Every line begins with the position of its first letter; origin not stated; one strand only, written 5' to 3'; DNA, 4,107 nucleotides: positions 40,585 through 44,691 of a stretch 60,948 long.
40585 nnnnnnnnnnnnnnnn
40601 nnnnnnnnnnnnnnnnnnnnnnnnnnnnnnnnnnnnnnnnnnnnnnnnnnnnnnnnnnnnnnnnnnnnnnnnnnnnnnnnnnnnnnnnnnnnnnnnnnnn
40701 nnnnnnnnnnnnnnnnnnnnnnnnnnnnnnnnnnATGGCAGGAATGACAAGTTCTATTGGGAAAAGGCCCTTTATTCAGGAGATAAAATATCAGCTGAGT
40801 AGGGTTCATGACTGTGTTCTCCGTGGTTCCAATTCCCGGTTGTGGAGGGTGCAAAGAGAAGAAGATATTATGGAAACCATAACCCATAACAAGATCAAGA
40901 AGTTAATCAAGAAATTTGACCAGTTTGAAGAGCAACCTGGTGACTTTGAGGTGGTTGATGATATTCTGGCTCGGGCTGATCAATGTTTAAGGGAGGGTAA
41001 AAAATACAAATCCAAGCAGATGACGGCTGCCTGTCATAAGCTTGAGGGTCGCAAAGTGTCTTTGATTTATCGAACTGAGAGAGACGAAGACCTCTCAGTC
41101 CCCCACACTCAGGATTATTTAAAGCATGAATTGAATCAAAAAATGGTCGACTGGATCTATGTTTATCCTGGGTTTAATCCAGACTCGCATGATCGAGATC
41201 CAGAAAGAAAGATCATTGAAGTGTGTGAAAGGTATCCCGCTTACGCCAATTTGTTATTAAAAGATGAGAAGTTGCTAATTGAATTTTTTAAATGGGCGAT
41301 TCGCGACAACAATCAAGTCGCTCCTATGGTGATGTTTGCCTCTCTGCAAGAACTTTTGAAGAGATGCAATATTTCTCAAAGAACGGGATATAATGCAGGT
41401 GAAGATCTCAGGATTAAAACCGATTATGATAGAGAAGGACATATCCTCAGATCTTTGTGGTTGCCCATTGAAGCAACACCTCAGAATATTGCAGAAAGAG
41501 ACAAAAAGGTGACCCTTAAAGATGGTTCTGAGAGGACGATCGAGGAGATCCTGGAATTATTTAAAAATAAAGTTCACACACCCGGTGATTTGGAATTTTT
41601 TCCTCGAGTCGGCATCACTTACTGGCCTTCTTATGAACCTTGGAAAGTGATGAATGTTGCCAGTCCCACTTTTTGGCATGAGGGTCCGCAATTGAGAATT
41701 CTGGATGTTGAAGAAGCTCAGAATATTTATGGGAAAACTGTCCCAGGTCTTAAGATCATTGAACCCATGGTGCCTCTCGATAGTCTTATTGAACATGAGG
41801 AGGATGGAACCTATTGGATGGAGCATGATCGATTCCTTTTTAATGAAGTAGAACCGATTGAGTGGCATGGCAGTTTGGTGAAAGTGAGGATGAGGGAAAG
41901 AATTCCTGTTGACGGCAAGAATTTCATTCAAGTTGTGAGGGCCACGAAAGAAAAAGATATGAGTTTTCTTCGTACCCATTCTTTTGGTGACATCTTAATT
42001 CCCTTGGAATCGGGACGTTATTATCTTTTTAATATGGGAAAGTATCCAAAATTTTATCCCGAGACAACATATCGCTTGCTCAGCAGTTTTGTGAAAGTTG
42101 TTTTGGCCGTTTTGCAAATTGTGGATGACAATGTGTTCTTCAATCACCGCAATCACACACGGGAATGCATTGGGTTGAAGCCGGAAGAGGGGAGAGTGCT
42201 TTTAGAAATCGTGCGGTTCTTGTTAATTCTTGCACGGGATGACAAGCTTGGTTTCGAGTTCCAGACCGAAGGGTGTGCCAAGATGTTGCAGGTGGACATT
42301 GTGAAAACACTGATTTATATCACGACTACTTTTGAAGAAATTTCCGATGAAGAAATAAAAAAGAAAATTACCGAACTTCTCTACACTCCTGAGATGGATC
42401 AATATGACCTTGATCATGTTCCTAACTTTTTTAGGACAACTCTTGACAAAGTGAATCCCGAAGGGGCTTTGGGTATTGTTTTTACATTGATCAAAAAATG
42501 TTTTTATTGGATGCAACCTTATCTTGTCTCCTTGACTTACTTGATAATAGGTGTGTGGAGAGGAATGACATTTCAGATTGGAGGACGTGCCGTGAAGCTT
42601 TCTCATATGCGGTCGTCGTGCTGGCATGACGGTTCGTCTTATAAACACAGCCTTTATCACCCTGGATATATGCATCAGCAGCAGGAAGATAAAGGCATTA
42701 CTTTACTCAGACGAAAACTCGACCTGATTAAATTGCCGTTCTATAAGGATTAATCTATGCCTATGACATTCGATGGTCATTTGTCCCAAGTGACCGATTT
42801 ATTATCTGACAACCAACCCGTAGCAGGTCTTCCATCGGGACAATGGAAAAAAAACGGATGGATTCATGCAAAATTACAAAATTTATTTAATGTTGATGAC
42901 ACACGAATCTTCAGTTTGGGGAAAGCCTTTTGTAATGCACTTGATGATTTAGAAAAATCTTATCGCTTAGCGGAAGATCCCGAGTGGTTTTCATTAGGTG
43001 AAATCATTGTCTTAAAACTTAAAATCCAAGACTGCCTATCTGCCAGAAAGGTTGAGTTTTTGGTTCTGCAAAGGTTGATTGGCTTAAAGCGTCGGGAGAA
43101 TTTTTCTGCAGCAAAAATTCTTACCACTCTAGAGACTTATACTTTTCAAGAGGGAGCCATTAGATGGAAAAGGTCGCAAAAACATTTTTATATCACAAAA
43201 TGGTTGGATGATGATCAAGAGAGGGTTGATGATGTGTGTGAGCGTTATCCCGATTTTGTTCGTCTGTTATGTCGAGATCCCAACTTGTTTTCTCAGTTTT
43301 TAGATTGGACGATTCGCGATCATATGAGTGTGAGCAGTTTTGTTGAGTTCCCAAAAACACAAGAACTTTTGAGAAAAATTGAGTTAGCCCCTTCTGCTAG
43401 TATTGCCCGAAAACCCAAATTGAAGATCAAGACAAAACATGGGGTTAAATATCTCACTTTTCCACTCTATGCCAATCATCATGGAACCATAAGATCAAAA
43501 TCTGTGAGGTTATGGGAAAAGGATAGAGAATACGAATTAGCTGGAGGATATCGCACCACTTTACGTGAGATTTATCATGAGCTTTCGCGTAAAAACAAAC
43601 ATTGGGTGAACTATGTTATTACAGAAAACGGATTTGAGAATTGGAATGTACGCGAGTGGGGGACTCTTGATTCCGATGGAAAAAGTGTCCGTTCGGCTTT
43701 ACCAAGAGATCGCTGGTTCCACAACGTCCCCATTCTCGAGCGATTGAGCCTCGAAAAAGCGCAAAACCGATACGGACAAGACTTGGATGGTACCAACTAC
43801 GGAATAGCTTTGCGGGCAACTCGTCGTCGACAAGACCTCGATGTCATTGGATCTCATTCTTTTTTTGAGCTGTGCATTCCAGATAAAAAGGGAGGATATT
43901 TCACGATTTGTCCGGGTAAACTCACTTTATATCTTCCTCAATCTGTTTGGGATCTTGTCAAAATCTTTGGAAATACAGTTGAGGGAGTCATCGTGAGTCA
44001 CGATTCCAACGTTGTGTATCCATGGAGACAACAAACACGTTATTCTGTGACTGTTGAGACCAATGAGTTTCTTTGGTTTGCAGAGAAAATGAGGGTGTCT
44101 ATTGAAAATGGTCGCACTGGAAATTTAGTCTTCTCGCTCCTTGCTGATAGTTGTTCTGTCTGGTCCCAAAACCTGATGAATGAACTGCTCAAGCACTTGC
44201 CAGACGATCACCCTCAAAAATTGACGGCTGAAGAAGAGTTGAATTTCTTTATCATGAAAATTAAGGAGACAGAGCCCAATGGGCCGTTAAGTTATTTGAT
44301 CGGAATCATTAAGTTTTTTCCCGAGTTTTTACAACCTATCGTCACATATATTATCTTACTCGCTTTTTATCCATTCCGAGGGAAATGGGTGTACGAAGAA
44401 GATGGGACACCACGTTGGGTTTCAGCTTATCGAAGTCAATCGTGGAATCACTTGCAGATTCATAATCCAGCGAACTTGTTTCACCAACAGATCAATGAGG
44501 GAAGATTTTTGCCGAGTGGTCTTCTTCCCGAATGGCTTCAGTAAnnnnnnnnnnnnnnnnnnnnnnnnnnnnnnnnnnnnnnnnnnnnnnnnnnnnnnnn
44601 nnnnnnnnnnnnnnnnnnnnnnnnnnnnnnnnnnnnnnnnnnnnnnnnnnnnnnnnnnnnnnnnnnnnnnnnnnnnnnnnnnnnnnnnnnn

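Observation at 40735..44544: Tandem large paralogs with invariant His-49-Asp-50-Cys spacing: candidate novel Cys-dependent enzyme family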

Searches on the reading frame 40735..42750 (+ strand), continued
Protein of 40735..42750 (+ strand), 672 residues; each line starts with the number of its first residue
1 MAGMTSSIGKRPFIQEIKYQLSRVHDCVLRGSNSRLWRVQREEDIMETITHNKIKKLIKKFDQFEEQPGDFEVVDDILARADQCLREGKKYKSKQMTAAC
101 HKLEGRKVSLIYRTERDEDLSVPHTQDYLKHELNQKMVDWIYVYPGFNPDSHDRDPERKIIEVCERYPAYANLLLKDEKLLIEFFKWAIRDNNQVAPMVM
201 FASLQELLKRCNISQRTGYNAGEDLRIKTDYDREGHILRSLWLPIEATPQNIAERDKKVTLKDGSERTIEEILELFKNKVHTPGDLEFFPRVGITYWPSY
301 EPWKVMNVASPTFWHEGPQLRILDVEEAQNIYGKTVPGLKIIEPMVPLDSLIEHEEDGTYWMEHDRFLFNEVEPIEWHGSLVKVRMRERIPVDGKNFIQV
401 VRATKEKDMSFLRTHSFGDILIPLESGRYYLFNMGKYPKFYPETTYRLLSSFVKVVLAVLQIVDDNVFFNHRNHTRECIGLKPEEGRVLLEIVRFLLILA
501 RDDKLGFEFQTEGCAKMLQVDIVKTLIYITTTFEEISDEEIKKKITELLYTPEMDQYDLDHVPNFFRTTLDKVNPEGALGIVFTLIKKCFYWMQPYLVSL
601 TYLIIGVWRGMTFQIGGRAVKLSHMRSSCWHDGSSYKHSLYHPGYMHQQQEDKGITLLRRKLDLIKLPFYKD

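Call 83: search_protein_families(library=pfam, alignment_id=A7, max_evalue=5)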
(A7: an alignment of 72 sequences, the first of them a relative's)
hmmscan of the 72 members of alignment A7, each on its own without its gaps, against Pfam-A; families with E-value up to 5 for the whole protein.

A. member 1, P0010 (636 aa): 0 families

B. families by the number of members that match (of 72 scanned): 58 families (the first 25 are shown)
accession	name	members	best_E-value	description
PF13387.12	Lnb_N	5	0.0015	Lnb N-terminal periplasmic domain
PF23494.1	bPH_10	2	0.046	YqeB-like bacterial PH domain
PF20466.3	MmeI_TRD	1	3.7e-05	MmeI, target recognition domain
PF17295.7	DUF5348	1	0.0031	Domain of unknown function (DUF5348)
PF03770.22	IPK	1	0.0056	Inositol polyphosphate kinase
PF12950.13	TaqI_C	1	0.0064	TaqI-like C-terminal specificity domain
PF09753.14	Use1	1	0.017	Membrane fusion protein Use1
PF25010.1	ARM_UBP24_USP9X-Y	1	0.018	UBP24/USP9X/USP9Y ARM repeat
PF10693.14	DUF2499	1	0.025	Protein of unknown function (DUF2499)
PF13311.11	DUF4080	1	0.027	Protein of unknown function (DUF4080)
PF01017.26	STAT_alpha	1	0.03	STAT transcription factor, coiled-coil domain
PF11033.13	ComJ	1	0.032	Competence protein J (ComJ)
PF09177.16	STX6_10_61_N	1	0.038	Syntaxin 6/10/61, N-terminal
PF20274.4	cREC_REC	1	0.05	Cyclic-phosphate processing Receiver domain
PF24879.1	DUF7737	1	0.053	Domain of unknown function (DUF7737)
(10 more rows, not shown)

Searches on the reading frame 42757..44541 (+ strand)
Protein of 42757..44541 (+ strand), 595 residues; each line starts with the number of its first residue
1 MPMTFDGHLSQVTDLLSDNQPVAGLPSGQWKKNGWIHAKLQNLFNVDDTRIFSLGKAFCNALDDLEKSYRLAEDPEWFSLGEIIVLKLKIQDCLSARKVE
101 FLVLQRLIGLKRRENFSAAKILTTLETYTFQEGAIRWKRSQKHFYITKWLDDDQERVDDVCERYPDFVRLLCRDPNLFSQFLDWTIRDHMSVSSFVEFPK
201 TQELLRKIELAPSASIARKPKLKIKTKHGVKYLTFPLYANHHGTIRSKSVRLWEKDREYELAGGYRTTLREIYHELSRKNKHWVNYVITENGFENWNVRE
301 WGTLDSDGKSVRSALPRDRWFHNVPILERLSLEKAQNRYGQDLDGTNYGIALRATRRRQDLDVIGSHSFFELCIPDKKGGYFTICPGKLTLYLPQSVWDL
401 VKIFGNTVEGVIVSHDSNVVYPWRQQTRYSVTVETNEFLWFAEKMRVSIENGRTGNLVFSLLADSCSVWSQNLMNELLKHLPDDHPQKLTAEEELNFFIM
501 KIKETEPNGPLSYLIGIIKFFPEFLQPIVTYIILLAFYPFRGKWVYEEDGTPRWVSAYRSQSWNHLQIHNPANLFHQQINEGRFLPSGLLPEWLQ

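Call 4: search_protein_families(library=pfam, proteins=[window:42757-44541:+], max_evalue=10)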
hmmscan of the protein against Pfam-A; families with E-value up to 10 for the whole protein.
window:42757-44541:+ (595 aa): 0 families

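Call 5: search_protein_families(library=ncbifam, proteins=[window:42757-44541:+], max_evalue=10)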
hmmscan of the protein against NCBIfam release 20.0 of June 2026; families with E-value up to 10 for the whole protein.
window:42757-44541:+ (595 aa): 0 families

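Call 8: search_solved_structures(query=window:42757-44541:+, max_evalue=10)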
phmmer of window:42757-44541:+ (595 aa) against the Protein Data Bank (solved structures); distinct sequences matched with E-value up to 10: 2.
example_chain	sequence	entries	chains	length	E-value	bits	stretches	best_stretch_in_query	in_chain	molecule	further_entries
1cqz_A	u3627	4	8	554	0.71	11.5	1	477-513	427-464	EPOXIDE HYDROLASE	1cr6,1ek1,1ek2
1qua_A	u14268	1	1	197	1.2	10.7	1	283-372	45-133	ACUTOLYSIN-C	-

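Call 9: find_homologous_proteins(query=window:42757-44541:+)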
Query window:42757-44541:+ (595 aa): 5 proteins with E <= 0.001 among 8000 candidates.
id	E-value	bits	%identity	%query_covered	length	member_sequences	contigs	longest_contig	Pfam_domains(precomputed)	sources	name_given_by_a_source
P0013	0.0e+0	1403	100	100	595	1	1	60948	-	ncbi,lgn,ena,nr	ncbi:MAG: hypothetical protein K940chlam3_00042 [Chlamydiae bacterium]|nr:hypothetical protein [Chla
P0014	4.4e-248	843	61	100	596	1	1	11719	-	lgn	-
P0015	1.7e-162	560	43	100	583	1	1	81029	-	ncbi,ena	-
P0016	1.2e-141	491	46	88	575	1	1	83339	-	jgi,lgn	-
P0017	1.1e-138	482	45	79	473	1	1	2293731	-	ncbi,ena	-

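Call 17: find_encoding_contigs(protein=P0017, flank=10000, max_places=3)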
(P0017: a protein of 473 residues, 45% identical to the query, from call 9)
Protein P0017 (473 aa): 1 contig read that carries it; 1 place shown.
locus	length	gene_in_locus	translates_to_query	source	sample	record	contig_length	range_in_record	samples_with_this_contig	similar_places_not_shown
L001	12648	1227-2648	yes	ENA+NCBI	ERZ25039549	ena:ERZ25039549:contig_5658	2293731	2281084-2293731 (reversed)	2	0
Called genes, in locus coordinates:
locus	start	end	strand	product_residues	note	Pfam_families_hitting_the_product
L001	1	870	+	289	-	?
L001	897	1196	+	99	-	-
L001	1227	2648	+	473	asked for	-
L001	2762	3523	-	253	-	PF01396:Zn_ribbon_Top1, PF26291:SWIB_eIF2D (faint), PF02201:SWIB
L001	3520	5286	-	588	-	PF01751:Toprim, PF01131:Topoisom_bac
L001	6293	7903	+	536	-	PF01098:FTSW_RODA_SPOVE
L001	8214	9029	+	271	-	PF12796:Ank_2 (weak), PF13606:Ank_3 (faint), PF13637:Ank_4 (faint), PF00023:Ank (faint)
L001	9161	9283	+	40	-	-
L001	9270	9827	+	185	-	-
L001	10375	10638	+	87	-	-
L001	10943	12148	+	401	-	PF00621:RhoGEF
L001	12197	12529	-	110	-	PF00338:Ribosomal_S10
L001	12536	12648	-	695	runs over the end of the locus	PF00009:GTP_EFTU, PF22042:EF-G_D2, PF03144:GTP_EFTU_D2, PF14492:EFG_III, PF16658:RF3_C (weak), PF03764:EFG_IV, PF00679:EFG_C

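Call 31: search_protein_families(library=pfam, alignment_id=A3, max_evalue=0.01)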
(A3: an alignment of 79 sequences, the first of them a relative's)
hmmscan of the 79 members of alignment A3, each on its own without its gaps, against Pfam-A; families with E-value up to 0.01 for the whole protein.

A. member 1, P0013 (595 aa): 0 families

B. families by the number of members that match (of 79 scanned): 3 families
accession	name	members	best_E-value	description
PF13387.12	Lnb_N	2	0.0038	Lnb N-terminal periplasmic domain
PF05822.18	UMPH-1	1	0.0011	Pyrimidine 5'-nucleotidase (UMPH-1)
PF07678.20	TED_complement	1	0.002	A-macroglobulin TED domain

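Call 40: find_encoding_contigs(protein=P0015, flank=8000, max_places=2)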
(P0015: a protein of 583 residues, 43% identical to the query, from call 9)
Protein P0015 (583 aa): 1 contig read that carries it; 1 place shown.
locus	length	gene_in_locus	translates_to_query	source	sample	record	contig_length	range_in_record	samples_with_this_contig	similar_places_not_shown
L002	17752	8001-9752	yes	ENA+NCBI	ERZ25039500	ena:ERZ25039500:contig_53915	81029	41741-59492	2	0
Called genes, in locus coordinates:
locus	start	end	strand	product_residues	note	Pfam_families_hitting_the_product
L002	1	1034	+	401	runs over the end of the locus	PF03222:Trp_Tyr_perm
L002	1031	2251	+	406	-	PF03222:Trp_Tyr_perm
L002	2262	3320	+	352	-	PF00579:tRNA-synt_1b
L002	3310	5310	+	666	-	PF00270:DEAD (faint), PF04851:ResIII, PF17757:UvrB_inter, PF27431:UvrB_3rd, PF00271:Helicase_C, PF12344:UvrB, PF02151:UVR (weak)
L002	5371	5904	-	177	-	-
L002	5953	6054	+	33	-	-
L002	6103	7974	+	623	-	-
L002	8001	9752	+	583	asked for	-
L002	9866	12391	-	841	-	PF01751:Toprim, PF01131:Topoisom_bac, PF01396:Zn_ribbon_Top1, PF26291:SWIB_eIF2D (faint), PF02201:SWIB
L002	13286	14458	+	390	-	PF01098:FTSW_RODA_SPOVE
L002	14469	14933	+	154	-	-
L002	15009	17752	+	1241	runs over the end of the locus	PF12796:Ank_2 (weak), PF00023:Ank (faint), PF13637:Ank_4 (weak), PF00621:RhoGEF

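Call 41: find_encoding_contigs(protein=P0016, flank=8000, max_places=2)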
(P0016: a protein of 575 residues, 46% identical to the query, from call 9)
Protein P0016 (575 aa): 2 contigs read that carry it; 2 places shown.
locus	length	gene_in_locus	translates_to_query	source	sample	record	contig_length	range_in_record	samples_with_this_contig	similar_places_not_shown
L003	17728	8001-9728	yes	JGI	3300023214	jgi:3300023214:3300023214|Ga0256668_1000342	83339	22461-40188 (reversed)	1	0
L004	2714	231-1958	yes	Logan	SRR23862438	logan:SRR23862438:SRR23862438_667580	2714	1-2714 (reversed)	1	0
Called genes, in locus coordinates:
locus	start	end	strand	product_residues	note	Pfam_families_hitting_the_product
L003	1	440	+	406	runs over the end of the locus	PF03222:Trp_Tyr_perm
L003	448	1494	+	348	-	PF00579:tRNA-synt_1b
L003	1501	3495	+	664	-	PF00270:DEAD (faint), PF04851:ResIII, PF17757:UvrB_inter, PF27431:UvrB_3rd, PF00271:Helicase_C, PF12344:UvrB, PF02151:UVR (faint)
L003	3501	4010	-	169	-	PF08238:Sel1 (faint)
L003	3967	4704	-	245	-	PF08238:Sel1 (faint)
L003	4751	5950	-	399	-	PF13428:TPR_14 (faint), PF12895:ANAPC3 (faint), PF13424:TPR_12 (faint), PF14559:TPR_19 (faint), PF08238:Sel1 (faint), PF00515:TPR_1 (faint), PF07719:TPR_2 (faint), PF13181:TPR_8 (faint), +1 more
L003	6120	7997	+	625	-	-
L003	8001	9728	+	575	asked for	-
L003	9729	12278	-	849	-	PF01751:Toprim, PF01131:Topoisom_bac, PF01396:Zn_ribbon_Top1, PF02201:SWIB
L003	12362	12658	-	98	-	-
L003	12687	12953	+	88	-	-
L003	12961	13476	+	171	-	PF17435:CT_584-like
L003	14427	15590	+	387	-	PF01098:FTSW_RODA_SPOVE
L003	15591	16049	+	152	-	-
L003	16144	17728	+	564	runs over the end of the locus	-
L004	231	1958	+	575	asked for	-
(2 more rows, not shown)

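Call 47: search_protein_families(library=pfam, alignment_id=A3, max_evalue=5)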
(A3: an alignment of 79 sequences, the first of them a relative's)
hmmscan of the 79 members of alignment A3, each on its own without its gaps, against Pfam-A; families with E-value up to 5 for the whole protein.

A. member 1, P0013 (595 aa): 0 families

B. families by the number of members that match (of 79 scanned): 39 families (the first 25 are shown)
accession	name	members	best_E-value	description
PF13387.12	Lnb_N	10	0.0038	Lnb N-terminal periplasmic domain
PF05903.20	Peptidase_C97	2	0.068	PPPDE putative peptidase domain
PF05822.18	UMPH-1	1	0.0011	Pyrimidine 5'-nucleotidase (UMPH-1)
PF07678.20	TED_complement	1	0.002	A-macroglobulin TED domain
PF11815.13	DUF3336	1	0.01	Domain of unknown function (DUF3336)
PF24161.1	CCDC39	1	0.021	Coiled-coil domain-containing protein 39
PF00042.28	Globin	1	0.023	Globin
PF12959.12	DUF3848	1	0.043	Protein of unknown function (DUF3848)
PF05549.16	Allexi_40kDa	1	0.048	Allexivirus 40kDa protein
PF00133.28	tRNA-synt_1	1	0.059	tRNA synthetases class I (I, L, M and V)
PF00594.26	Gla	1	0.066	Vitamin K-dependent carboxylation/gamma-carboxyglutamic (GLA) domain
PF08675.17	RNA_bind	1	0.068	RNA binding domain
PF17548.7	p6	1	0.07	Histone-like Protein p6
PF14127.11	DUF4294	1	0.079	Domain of unknown function (DUF4294)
PF09003.16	Arm-DNA-bind_1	1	0.08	Bacteriophage lambda integrase, Arm DNA-binding domain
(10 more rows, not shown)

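Call 57: search_protein_families(library=ncbifam, alignment_id=A3, max_evalue=5)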
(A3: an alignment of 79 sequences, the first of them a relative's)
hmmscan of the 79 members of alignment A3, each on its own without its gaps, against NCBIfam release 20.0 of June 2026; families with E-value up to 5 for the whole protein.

A. member 1, P0013 (595 aa): 0 families

B. families by the number of members that match (of 79 scanned): 20 families
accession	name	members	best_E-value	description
TIGR01445.1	intein_Nterm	2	0.057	intein N-terminal splicing region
TIGR02180.1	GRX_euk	2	0.13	glutaredoxin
TIGR01544.1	HAD-SF-IE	1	0.00013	HAD-IE family hydrolase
NF040878.1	SE1561_fam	1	0.0027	SE1561 family protein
NF007898.0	PRK10604.1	1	0.02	two-component system sensor histidine kinase RstB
NF047774.1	LBF_1199_fam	1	0.032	LBF_1199 family protein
TIGR02867.1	spore_II_P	1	0.032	stage II sporulation protein P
TIGR00459.1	aspS_bact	1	0.048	aspartate--tRNA ligase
NF003034.1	PRK03918.1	1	0.062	DNA double-strand break repair ATPase Rad50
NF008547.0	PRK11470.1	1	0.065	YebB family permuted papain-like enzyme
NF038272.1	strep_PBP1A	1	0.1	penicillin-binding protein PBP1A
NF049867.1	TP0183_fam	1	0.12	TP0183 family DNA metabolism protein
NF052612.1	sll0565_fam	1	0.13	sll0565 family protein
NF047423.1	BOW99_gp33_fam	1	0.13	BOW99_gp33 family protein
NF037978.1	T2SS_GspB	1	0.14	type II secretion system assembly factor GspB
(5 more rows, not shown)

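Call 81: search_protein_families(library=padloc, proteins=[window:42757-44541:+], max_evalue=1)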
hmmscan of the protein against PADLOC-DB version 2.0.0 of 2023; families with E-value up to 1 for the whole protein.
window:42757-44541:+ (595 aa): 0 families
